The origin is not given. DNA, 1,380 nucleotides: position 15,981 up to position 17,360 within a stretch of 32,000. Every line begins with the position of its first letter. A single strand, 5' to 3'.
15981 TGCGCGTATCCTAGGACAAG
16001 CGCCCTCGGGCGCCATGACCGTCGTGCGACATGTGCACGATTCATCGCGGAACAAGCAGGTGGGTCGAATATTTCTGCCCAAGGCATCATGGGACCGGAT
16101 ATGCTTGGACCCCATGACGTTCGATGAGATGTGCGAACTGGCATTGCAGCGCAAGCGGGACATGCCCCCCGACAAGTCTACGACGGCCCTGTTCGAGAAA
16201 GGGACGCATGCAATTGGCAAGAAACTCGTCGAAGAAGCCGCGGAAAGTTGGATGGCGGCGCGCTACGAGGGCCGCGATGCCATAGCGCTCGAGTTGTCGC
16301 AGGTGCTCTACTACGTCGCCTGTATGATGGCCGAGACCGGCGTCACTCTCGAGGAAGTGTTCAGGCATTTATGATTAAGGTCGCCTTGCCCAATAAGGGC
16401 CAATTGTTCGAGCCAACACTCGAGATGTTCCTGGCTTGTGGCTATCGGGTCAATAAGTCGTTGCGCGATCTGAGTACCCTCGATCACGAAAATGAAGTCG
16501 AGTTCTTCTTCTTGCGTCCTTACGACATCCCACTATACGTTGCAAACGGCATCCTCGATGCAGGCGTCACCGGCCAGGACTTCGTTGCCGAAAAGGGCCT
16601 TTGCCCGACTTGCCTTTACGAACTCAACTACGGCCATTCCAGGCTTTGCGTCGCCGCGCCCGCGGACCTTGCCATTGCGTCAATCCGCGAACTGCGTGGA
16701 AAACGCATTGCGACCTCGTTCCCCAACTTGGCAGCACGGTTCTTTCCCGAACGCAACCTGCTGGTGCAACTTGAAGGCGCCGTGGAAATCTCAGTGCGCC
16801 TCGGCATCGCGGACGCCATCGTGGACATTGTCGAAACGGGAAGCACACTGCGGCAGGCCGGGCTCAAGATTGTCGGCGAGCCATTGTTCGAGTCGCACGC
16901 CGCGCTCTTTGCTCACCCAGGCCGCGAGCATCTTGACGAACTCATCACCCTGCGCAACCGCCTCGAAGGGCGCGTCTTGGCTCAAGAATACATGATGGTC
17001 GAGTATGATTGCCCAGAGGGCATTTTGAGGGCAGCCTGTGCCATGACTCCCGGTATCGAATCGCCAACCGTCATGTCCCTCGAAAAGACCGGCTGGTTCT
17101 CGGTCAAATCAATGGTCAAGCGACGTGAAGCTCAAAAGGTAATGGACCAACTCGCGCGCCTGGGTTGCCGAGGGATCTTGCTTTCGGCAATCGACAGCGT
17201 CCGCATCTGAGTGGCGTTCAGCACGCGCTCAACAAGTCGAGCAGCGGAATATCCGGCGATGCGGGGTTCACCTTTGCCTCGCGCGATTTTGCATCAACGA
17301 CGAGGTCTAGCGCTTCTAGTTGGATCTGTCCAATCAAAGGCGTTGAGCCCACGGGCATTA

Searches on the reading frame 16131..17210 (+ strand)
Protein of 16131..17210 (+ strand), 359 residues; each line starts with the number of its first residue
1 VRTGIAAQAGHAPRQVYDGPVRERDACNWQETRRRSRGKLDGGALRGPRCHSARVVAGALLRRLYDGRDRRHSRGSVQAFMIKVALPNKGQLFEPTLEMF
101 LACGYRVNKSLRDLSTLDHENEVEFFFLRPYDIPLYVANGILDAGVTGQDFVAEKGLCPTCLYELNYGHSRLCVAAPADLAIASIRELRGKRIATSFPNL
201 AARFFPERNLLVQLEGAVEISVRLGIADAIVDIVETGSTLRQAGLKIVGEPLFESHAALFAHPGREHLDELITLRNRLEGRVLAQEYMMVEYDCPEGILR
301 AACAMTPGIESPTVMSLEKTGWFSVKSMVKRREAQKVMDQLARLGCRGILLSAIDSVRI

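Call 10: search_protein_families(library=pfam, proteins=[window:16131-17210:+], max_evalue=0.01)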
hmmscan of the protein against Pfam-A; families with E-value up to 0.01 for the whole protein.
window:16131-17210:+ (359 aa): 2 families
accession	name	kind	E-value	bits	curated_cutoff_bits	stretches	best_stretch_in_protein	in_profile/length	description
PF01634.23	HisG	-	2.6e-40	138.4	25.5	1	129-274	1-152/158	ATP phosphoribosyltransferase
PF08029.16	HisG_C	-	5.6e-24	84.5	23.5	1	284-355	1-72/73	HisG, C-terminal domain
